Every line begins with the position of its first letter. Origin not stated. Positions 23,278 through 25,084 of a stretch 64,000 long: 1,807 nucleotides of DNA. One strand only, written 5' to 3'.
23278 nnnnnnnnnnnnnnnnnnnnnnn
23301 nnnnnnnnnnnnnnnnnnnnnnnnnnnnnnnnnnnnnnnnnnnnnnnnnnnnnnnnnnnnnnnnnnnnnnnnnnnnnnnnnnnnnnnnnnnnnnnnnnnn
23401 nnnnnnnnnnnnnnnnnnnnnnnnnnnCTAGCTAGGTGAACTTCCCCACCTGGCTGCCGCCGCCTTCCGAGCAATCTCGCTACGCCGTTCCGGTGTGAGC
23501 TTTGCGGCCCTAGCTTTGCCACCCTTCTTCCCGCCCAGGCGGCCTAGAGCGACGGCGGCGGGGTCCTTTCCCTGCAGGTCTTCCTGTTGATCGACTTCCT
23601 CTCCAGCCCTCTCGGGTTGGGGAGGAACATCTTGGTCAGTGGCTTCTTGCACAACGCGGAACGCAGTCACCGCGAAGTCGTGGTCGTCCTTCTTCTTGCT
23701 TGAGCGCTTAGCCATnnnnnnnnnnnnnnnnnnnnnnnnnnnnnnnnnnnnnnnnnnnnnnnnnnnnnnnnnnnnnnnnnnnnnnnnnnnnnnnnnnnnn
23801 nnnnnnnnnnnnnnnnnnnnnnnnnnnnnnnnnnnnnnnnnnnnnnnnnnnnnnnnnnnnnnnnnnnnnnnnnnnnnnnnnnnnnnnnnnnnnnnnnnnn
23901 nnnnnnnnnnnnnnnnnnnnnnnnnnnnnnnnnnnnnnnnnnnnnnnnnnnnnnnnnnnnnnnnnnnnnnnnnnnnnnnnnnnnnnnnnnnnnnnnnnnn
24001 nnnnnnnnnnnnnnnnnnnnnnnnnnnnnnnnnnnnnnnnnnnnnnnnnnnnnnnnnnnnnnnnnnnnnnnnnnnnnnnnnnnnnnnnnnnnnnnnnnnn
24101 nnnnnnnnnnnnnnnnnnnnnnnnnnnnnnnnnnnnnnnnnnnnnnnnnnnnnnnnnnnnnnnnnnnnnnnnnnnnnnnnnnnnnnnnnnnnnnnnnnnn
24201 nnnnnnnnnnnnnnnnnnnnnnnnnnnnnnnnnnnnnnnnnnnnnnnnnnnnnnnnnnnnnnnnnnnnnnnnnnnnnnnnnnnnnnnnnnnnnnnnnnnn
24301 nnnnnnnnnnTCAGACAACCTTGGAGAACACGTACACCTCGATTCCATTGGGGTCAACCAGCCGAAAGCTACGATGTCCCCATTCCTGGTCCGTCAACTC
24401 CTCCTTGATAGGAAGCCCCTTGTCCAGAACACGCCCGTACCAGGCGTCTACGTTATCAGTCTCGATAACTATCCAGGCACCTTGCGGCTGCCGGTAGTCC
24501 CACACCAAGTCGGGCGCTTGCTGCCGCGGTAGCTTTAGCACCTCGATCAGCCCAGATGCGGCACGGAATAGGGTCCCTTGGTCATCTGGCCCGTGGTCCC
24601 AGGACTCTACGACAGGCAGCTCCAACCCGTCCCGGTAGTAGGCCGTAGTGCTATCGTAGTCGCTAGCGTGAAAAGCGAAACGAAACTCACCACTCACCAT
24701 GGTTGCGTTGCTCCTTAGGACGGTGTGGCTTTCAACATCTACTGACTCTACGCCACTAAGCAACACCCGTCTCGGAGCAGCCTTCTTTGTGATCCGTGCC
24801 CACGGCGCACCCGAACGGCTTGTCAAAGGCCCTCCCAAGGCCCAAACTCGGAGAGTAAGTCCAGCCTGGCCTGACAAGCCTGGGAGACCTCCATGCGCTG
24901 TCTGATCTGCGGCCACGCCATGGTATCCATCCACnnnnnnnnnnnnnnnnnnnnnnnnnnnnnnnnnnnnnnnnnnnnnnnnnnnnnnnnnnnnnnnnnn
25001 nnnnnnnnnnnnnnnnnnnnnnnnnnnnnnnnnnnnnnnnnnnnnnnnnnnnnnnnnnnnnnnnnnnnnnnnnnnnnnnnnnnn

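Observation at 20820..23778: IS1-family element that transposed as a 2.9-kb unit with three passenger genes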

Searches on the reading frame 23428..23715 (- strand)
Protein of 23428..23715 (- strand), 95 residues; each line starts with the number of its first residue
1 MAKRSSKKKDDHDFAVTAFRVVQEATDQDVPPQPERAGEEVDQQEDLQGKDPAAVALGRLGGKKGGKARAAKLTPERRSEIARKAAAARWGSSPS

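Call 4: search_protein_families(library=pfam, proteins=[window:23428-23715:-], max_evalue=0.1)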
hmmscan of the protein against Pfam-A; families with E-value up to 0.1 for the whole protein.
window:23428-23715:- (95 aa): 0 families

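Call 5: search_protein_families(library=ncbifam, proteins=[window:23428-23715:-], max_evalue=0.1)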
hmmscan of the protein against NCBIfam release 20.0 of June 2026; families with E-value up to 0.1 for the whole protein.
window:23428-23715:- (95 aa): 0 families

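Call 12: search_protein_families(library=padloc, proteins=[window:23428-23715:-], max_evalue=1)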
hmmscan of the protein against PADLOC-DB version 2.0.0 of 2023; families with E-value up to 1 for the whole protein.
window:23428-23715:- (95 aa): 0 families

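Call 13: search_protein_families(library=phrogs, proteins=[window:23428-23715:-], max_evalue=0.1)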
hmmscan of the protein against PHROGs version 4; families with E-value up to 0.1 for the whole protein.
window:23428-23715:- (95 aa): 2 families
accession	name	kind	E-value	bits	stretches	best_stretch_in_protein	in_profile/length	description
phrog_2384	-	unknown function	1.1e-07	32.5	1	61-92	7-38/338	-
phrog_12127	-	unknown function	0.0013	19.4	1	58-89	187-218/414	-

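Call 54: find_homologous_proteins(query=window:23428-23715:-, max_evalue=0.001)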
Query window:23428-23715:- (95 aa): 7778 proteins with E <= 0.001 among 8000 candidates; the best 120 are listed.
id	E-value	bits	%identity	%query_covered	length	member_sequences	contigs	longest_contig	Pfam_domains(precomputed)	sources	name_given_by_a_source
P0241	3.4e-51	189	98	100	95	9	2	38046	-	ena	-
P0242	5.4e-30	121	78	95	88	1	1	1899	-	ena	-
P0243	2.9e-28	116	73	96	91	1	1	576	-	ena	-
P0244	6.4e-28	115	71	85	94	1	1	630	-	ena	-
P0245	8.2e-28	114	75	96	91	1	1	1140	-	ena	-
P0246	8.6e-28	114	70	97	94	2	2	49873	-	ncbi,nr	ncbi:MAG: hypothetical protein EXR54_01955 [Dehalococcoidia bacterium]|nr:hypothetical protein [Deha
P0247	1.2e-27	114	66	71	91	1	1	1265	-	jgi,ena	jgi:hypothetical protein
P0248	3.3e-27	113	74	95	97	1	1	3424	-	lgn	-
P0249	7.1e-27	111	73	96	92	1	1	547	-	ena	-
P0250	9.2e-27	111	62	97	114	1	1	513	-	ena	-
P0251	9.4e-27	111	69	80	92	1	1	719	-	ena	-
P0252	1.7e-26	110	71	96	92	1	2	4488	-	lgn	-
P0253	2.7e-26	110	67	86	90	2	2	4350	-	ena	-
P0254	3.6e-26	109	70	85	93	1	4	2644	-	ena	-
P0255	3.7e-26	109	69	96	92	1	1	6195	-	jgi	jgi:hypothetical protein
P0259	9.2e-26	108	73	87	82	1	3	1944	-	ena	-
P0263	1.4e-25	107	68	96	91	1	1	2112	-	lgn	-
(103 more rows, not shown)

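Call 55: find_encoding_contigs(protein=P0263, flank=3000, max_places=4)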
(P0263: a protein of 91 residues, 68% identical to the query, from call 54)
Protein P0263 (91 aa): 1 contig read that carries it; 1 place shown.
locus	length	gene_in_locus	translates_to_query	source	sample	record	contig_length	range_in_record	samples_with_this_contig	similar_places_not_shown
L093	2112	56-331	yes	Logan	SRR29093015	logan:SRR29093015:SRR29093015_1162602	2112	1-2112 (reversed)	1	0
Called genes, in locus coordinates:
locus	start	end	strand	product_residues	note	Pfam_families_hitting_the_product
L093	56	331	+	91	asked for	-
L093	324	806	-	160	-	-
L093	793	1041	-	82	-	-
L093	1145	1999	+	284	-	PF03400:DDE_Tnp_IS1 (faint)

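Call 56: find_encoding_contigs(protein=P0259, flank=3000, max_places=4)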
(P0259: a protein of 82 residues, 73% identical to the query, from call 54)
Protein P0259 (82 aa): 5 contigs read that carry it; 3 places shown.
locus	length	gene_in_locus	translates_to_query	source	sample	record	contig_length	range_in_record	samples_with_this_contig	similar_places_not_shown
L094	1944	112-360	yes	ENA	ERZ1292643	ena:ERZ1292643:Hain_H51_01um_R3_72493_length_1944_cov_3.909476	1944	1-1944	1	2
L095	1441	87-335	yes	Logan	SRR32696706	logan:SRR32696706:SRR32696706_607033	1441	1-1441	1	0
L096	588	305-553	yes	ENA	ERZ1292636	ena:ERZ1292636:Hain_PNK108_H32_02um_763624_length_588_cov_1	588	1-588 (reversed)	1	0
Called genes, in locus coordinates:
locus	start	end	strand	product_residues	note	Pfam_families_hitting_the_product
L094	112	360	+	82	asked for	-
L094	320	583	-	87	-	PF13560:HTH_31 (weak), PF01381:HTH_3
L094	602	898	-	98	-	PF05015:HigB-like_toxin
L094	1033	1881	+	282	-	PF03400:DDE_Tnp_IS1 (faint)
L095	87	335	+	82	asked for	-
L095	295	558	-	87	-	PF13560:HTH_31 (weak), PF01381:HTH_3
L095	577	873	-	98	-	PF05015:HigB-like_toxin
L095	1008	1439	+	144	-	?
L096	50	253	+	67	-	-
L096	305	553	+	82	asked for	-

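Call 67: search_solved_structures(query=A2, max_evalue=1, show_alignments=2)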
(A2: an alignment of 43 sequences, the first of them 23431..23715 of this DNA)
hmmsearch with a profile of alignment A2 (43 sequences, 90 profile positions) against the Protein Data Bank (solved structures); distinct sequences matched with E-value up to 1: 3.
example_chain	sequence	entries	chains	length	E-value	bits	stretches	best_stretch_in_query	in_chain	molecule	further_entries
6fsq_A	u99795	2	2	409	0.33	14.8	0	35-81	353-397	alphaRep A3_bGFPD | A3_bGFPD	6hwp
4jw3_C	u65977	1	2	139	0.44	14.4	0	38-82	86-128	Alpha-helical artificial proteins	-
4xl5_C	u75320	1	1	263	0.91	13.4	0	29-58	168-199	bGFP-A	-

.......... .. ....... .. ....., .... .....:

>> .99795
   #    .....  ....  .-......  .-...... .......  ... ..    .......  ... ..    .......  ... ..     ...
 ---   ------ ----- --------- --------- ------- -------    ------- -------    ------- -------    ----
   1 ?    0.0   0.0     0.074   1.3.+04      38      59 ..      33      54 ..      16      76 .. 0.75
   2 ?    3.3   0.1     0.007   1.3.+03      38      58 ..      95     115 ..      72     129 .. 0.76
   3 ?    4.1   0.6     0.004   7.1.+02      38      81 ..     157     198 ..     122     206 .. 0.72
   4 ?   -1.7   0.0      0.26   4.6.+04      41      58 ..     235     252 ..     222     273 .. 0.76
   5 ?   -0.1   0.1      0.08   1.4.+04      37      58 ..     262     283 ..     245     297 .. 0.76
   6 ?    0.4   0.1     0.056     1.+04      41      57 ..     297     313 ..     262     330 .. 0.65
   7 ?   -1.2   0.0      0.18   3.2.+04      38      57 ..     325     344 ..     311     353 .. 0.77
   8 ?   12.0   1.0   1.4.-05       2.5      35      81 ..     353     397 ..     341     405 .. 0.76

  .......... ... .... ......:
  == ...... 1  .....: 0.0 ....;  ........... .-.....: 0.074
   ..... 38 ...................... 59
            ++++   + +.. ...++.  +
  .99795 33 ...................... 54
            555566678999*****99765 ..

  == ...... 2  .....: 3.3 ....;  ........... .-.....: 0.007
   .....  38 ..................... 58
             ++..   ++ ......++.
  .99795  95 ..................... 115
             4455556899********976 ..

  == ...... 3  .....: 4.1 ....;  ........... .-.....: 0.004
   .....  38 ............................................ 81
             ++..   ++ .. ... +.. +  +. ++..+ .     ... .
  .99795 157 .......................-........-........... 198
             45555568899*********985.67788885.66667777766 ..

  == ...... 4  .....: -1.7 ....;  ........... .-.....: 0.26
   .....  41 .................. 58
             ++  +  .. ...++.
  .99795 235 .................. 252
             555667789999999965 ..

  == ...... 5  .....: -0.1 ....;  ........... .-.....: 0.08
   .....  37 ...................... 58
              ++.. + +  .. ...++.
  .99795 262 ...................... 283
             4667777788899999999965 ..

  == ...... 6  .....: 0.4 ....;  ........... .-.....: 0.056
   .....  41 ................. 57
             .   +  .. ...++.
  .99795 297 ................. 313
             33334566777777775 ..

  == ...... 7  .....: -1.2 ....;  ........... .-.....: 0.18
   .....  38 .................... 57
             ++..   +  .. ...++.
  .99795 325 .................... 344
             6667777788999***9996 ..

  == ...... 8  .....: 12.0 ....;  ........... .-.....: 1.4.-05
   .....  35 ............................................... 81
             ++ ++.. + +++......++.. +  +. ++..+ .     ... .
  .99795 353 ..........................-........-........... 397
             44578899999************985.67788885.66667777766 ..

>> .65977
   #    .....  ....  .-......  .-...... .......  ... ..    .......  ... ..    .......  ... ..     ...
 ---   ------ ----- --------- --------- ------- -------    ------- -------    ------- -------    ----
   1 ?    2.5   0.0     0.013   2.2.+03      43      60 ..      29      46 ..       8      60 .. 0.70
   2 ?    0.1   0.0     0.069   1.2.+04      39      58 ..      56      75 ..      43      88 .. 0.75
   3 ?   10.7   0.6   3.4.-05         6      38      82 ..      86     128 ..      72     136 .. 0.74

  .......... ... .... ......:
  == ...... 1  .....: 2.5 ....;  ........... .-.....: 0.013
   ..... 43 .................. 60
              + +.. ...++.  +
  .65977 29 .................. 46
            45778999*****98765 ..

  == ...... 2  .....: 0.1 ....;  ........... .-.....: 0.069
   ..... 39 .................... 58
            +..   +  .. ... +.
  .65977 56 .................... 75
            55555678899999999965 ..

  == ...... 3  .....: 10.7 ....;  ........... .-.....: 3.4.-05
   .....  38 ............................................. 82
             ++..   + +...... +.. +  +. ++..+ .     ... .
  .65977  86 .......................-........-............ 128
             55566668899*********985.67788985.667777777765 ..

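Call 72: predict_structure(alignment_id=A2)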
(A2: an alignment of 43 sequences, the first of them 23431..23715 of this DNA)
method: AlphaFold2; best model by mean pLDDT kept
length: 95 residues; sequences in the alignment: 43
mean_pLDDT: 63.0   pTM: 0.28
mean pLDDT of the five models: 63.0, 62.4, 60.4, 59.8, 56.7
residues with pLDDT >= 90: 1; 70-90: 31; 50-70: 45; < 50: 18
segments of 3 or more residues with pLDDT < 50: 34-40, 42-50
pLDDT, mean of each block of 10 residues (from residue 1): 57 74 66 46 46 55 56 79 87 64
secondary structure, 60 per line:
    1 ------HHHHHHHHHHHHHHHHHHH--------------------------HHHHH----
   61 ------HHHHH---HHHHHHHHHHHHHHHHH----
elements in order: H7-25 H52-56 H67-71 H75-91

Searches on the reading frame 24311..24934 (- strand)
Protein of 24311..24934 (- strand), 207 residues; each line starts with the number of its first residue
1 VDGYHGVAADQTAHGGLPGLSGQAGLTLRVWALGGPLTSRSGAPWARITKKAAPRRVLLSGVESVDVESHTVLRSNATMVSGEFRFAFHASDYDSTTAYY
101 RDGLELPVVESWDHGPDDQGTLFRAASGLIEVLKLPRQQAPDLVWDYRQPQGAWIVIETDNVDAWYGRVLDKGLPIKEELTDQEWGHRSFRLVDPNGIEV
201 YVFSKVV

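Call 85: search_protein_families(library=pfam, proteins=[window:24311-24934:-], max_evalue=0.01)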
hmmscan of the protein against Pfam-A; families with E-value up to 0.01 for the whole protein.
window:24311-24934:- (207 aa): 2 families
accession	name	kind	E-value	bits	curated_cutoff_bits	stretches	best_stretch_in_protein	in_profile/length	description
PF00903.31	Glyoxalase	-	6.9e-12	46.2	20.6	1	89-200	8-119/121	Glyoxalase/Bleomycin resistance protein/Dioxygenase superfamily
PF12681.13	Glyoxalase_2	-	0.0097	16.3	30.1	0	148-198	58-109/118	Glyoxalase-like domain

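Call 97: find_encoding_contigs(protein=window:24311-24934:-, flank=5000, max_places=8)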
Protein window:24311-24934:- (207 aa): no gene with exactly this product is on record in the collection.
